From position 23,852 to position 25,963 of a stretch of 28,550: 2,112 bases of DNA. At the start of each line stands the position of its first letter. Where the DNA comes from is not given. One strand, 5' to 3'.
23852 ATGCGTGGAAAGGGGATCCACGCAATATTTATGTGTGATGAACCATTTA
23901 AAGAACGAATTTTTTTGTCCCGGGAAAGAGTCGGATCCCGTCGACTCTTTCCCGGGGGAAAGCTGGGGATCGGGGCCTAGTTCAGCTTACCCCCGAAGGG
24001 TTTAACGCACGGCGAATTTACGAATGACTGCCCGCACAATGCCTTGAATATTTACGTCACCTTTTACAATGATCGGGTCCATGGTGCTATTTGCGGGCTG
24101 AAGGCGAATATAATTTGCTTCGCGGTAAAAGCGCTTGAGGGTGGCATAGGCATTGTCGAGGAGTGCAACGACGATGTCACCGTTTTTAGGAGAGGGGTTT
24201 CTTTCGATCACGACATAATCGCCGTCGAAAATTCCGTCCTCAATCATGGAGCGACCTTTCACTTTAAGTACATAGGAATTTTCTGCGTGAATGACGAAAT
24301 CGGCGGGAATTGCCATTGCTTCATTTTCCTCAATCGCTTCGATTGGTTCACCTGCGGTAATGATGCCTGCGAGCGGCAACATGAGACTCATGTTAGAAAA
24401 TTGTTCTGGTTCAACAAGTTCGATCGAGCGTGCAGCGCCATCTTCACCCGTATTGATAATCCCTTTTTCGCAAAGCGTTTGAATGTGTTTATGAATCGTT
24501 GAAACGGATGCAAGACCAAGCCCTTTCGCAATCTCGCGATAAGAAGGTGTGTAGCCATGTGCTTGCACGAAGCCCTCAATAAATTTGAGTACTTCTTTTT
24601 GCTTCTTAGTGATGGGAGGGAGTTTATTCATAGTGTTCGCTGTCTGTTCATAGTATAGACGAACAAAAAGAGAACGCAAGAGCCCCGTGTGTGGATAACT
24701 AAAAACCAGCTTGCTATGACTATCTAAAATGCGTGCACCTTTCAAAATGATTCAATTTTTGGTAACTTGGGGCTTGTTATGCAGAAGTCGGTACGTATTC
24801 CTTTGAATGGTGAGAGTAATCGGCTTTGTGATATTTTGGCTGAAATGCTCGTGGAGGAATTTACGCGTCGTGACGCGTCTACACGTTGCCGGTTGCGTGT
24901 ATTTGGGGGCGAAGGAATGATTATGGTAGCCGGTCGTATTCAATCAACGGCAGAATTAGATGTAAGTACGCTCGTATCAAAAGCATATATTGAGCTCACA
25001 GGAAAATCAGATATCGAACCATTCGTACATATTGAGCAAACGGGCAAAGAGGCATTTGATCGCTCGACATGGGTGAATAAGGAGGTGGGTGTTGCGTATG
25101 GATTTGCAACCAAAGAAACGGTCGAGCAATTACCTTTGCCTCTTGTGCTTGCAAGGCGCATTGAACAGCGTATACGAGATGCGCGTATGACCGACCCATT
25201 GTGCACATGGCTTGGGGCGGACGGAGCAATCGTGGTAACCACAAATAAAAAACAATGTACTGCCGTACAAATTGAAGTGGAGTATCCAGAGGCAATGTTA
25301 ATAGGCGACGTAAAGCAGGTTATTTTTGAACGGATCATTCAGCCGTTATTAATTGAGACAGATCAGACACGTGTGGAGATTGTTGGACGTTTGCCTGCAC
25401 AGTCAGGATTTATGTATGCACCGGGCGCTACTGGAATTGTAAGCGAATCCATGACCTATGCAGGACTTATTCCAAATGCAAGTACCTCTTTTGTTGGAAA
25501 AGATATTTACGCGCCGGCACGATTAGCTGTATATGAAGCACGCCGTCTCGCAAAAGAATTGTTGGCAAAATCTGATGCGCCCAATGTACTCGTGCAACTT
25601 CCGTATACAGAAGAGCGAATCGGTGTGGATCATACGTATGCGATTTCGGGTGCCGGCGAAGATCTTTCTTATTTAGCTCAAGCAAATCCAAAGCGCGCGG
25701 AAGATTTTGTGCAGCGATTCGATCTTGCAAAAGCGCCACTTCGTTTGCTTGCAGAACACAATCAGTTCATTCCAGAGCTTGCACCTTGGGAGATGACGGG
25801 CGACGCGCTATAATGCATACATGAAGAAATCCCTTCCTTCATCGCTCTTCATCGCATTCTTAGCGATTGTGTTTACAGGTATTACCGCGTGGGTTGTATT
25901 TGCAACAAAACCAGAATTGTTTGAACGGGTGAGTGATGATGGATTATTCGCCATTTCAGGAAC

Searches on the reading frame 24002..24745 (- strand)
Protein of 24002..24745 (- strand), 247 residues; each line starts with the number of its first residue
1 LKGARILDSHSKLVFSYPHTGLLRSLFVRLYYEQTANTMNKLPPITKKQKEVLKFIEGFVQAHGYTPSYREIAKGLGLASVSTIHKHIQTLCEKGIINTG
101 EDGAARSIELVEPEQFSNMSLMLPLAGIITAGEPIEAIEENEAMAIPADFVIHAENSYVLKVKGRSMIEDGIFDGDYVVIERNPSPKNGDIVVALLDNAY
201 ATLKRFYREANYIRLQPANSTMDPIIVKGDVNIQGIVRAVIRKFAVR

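Call 24: search_protein_families(library=pfam, proteins=[window:24002-24745:-], max_evalue=0.001)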
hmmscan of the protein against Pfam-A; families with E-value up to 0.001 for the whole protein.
window:24002-24745:- (247 aa): 4 families
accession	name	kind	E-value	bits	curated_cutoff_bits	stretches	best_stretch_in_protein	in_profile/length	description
PF00717.28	Peptidase_S24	-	2e-31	108.5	23.3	1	124-237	1-115/116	Peptidase S24-like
PF01726.22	LexA_DNA_bind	-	1.8e-17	63.3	23.7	1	44-106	3-64/65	LexA DNA binding domain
PF13730.12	HTH_36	-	8.4e-06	25.9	25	1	46-97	4-55/55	Helix-turn-helix domain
PF13412.12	HTH_24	-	0.00016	21.6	21.9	1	68-97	19-47/48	Winged helix-turn-helix DNA-binding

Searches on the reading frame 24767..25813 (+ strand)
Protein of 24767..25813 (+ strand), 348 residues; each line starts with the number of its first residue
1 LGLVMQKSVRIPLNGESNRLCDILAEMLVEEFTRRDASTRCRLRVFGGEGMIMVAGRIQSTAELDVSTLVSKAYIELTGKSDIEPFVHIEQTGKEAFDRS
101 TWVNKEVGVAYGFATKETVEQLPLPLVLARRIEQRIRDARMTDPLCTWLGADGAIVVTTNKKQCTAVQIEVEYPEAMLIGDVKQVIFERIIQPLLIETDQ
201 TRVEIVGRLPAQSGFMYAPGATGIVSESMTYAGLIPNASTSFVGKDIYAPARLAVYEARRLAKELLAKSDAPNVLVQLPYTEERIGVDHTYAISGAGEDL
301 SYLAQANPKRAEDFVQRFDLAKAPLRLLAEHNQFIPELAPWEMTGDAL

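Call 24: search_protein_families(library=pfam, proteins=[window:24767-25813:+], max_evalue=0.001)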
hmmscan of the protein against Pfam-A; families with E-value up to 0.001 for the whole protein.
window:24767-25813:+ (348 aa): 3 families
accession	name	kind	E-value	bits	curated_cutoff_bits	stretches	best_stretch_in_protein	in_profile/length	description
PF02772.21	S-AdoMet_synt_M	-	3.3e-10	40.6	29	1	107-198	7-107/120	S-adenosylmethionine synthetase, central domain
PF02773.21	S-AdoMet_synt_C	-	1.1e-06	29.1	25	1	219-293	8-79/138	S-adenosylmethionine synthetase, C-terminal domain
PF00438.25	S-AdoMet_synt_N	-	5.5e-06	27.3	33.1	1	14-73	11-70/99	S-adenosylmethionine synthetase, N-terminal domain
